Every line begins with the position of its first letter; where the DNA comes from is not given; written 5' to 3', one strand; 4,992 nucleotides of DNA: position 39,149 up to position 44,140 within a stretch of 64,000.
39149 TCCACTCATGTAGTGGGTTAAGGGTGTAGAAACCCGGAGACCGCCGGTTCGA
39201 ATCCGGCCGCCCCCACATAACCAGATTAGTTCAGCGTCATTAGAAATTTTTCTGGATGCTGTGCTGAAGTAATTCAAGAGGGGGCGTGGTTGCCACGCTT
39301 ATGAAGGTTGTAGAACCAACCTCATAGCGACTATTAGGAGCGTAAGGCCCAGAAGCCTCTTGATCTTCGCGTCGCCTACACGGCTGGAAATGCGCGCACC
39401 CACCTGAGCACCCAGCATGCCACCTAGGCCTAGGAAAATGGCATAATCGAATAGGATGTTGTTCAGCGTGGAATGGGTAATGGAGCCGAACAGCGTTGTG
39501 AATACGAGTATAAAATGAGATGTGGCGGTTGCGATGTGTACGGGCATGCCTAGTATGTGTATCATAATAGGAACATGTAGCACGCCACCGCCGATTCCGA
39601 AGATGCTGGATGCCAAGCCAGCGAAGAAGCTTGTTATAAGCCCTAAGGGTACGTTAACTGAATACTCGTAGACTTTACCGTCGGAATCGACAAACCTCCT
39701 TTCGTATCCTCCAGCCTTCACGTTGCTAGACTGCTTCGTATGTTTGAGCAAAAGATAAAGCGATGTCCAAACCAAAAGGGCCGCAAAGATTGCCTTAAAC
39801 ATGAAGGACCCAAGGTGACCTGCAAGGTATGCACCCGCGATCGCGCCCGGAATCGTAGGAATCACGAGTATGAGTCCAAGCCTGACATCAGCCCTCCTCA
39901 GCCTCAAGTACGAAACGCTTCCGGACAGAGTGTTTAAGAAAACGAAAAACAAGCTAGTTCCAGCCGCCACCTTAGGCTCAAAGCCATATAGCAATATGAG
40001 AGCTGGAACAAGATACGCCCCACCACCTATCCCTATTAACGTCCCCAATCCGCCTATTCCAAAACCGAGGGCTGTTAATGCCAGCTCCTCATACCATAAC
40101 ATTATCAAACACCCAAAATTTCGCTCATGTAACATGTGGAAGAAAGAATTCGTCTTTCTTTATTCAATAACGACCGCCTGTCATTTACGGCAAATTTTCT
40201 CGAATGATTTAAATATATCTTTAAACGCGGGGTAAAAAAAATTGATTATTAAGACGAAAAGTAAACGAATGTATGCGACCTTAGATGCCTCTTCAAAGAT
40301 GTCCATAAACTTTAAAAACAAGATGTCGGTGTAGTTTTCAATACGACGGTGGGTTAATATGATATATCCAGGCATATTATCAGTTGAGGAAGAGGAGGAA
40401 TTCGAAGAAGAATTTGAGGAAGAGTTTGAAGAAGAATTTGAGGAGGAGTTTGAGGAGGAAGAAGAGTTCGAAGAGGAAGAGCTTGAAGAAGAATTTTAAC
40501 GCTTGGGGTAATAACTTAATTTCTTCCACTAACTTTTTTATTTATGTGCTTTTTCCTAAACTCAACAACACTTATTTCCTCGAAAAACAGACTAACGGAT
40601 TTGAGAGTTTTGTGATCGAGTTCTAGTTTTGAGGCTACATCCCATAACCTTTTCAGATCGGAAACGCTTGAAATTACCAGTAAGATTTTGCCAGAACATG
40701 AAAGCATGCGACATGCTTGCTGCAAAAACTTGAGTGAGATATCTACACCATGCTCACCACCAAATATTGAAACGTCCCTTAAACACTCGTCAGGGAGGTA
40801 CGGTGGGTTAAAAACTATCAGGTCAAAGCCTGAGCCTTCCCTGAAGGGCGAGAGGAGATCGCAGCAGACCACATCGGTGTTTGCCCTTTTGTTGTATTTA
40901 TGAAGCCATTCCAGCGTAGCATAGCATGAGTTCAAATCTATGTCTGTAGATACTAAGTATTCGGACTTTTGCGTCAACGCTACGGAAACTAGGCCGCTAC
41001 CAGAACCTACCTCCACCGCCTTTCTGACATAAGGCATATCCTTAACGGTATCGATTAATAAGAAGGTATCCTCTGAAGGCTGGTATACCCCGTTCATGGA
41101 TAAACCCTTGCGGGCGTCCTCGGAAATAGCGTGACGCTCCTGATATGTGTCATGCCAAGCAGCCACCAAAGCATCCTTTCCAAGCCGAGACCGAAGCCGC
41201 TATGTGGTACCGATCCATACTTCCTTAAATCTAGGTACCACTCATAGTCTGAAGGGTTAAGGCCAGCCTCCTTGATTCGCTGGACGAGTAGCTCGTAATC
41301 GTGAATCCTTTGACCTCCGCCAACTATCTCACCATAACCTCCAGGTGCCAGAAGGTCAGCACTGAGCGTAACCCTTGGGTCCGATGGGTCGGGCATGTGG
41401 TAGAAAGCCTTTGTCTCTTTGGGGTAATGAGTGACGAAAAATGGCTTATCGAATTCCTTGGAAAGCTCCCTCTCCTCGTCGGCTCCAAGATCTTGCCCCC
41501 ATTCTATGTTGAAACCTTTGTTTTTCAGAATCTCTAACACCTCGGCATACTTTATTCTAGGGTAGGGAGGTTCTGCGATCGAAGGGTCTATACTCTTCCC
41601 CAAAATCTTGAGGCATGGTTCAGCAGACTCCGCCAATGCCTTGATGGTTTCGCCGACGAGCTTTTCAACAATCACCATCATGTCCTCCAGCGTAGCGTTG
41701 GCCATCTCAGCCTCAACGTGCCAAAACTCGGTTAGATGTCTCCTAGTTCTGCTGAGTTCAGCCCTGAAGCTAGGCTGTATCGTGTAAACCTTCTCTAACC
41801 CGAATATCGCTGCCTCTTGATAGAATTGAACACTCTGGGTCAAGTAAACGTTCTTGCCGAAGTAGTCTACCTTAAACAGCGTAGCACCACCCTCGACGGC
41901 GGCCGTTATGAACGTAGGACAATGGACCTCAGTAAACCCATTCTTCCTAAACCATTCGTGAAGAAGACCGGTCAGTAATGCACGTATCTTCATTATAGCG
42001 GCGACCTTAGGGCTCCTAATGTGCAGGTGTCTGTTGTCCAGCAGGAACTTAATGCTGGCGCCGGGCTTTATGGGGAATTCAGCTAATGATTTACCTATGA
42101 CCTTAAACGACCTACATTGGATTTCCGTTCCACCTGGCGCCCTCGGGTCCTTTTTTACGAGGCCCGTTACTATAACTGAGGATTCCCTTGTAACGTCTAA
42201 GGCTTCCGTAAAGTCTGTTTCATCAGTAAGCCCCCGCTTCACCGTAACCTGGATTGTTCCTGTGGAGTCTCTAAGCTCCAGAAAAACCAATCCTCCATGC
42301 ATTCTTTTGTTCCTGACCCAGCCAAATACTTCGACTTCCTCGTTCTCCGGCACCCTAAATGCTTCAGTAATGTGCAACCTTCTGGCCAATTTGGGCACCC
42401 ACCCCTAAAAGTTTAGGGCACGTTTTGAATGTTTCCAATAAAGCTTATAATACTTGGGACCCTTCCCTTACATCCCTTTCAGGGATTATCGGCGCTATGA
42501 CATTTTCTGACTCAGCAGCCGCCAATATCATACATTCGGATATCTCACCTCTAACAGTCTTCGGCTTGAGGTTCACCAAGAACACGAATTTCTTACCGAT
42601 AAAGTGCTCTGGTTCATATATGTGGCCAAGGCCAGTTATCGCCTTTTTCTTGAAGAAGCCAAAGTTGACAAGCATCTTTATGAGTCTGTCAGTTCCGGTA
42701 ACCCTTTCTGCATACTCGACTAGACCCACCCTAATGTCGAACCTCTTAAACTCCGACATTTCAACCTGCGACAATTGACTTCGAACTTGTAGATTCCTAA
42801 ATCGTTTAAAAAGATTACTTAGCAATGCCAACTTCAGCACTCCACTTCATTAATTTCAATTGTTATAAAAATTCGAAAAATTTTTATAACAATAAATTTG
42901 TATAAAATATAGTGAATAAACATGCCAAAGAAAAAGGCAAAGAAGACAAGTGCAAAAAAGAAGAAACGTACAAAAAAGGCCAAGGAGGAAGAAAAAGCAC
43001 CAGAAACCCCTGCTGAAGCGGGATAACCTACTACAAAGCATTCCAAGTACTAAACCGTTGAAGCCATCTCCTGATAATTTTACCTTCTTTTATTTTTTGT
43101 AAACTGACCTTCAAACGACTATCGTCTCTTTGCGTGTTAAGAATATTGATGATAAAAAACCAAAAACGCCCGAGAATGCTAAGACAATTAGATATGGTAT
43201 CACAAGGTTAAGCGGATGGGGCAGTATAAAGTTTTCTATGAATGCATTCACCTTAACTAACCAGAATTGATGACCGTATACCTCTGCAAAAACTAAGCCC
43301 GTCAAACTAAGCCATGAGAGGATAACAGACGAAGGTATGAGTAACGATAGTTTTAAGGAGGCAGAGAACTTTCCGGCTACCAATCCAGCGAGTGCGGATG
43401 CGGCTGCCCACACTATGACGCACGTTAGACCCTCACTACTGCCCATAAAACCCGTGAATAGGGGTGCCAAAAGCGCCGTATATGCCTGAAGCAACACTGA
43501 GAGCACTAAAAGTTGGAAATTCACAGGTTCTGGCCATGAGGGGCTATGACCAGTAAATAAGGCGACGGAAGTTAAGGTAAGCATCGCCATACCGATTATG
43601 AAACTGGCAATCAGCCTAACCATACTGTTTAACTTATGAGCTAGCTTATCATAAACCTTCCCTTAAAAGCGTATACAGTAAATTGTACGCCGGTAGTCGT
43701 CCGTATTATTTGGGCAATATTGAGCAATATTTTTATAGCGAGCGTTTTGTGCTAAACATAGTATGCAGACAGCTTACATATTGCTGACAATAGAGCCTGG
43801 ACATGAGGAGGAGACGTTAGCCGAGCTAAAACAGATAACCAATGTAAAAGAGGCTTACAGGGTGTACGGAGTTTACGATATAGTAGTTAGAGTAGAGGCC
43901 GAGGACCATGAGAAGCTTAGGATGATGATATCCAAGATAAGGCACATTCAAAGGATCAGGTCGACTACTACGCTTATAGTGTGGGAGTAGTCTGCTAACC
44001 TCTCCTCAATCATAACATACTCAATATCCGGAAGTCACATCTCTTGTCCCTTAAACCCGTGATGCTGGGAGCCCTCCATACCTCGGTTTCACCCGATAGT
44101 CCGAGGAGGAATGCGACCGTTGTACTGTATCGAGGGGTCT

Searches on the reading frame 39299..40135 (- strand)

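Call 3: search_protein_families(library=pfam, proteins=[window:39299-40135:-], max_evalue=0.01)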
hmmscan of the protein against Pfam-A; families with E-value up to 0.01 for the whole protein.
window:39299-40135:- (278 aa): 1 family
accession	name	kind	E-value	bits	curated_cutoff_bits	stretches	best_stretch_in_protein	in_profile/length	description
PF01925.25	TauE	-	2.5e-50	171.8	32.6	1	21-273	2-237/237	Sulfite exporter TauE/SafE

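Call 4: search_protein_families(library=ncbifam, proteins=[window:39299-40135:-], max_evalue=0.01)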
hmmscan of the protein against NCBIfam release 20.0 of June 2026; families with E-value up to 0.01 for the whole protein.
window:39299-40135:- (278 aa): 3 families
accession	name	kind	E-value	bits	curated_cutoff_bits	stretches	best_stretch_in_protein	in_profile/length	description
NF040961.1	MamO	equivalog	7.1e-07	27.9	800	1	172-273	538-647/648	magnetosome protein MamO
NF007909.0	PRK10621.1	equivalog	1.4e-06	27.8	383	1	33-274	27-251/266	hypothetical protein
NF001395.0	PRK00281.3-1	equivalog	0.0026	17.2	394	1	66-130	80-144/306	undecaprenyl-diphosphate phosphatase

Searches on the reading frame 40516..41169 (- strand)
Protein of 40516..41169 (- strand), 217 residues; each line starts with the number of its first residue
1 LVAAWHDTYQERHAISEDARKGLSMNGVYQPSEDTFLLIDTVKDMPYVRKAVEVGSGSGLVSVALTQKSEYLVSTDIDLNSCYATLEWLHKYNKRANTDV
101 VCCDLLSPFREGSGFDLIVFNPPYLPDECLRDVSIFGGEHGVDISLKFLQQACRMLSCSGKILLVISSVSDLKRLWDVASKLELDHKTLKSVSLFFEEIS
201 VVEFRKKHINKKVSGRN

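Call 86: search_protein_families(library=pfam, proteins=[window:40516-41169:-], max_evalue=0.001)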
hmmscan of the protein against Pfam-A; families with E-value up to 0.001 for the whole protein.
window:40516-41169:- (217 aa): 4 families
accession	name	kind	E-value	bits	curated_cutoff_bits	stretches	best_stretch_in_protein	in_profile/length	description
PF05175.20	MTS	-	6.7e-10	39.3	23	1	35-174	20-148/170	Methyltransferase small domain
PF07669.17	Eco57I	-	0.0002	21.9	25.3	1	101-168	69-136/171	Eco57I restriction-modification methylase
PF08241.18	Methyltransf_11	-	0.00021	22.3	21.2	0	52-120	1-66/95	Methyltransferase domain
PF13649.12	Methyltransf_25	-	0.00096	20.2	27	0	52-126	2-78/97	Methyltransferase domain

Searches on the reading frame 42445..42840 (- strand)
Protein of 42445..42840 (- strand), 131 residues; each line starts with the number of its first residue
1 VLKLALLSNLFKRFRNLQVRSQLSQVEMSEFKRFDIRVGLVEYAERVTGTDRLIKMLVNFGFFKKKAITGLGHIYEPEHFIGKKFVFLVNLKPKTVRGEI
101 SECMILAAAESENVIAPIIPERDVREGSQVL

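Call 86: search_protein_families(library=pfam, proteins=[window:42445-42840:-], max_evalue=0.001)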
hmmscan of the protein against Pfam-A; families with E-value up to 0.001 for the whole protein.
window:42445-42840:- (131 aa): 1 family
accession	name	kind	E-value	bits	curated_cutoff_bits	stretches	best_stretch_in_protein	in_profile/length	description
PF01588.26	tRNA_bind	-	5.4e-19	68.5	27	1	36-128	1-95/96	Putative tRNA binding domain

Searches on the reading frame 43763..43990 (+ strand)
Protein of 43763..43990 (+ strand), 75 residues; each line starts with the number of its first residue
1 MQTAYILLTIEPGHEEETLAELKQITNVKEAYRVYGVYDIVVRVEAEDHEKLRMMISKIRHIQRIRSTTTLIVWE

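Call 86: search_protein_families(library=pfam, proteins=[window:43763-43990:+], max_evalue=0.001)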
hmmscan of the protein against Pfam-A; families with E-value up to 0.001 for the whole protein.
window:43763-43990:+ (75 aa): 1 family
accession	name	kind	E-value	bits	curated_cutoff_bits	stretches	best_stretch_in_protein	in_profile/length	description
PF01037.27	AsnC_trans_reg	-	5.1e-15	55.6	25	1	6-73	1-70/73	Lrp/AsnC ligand binding domain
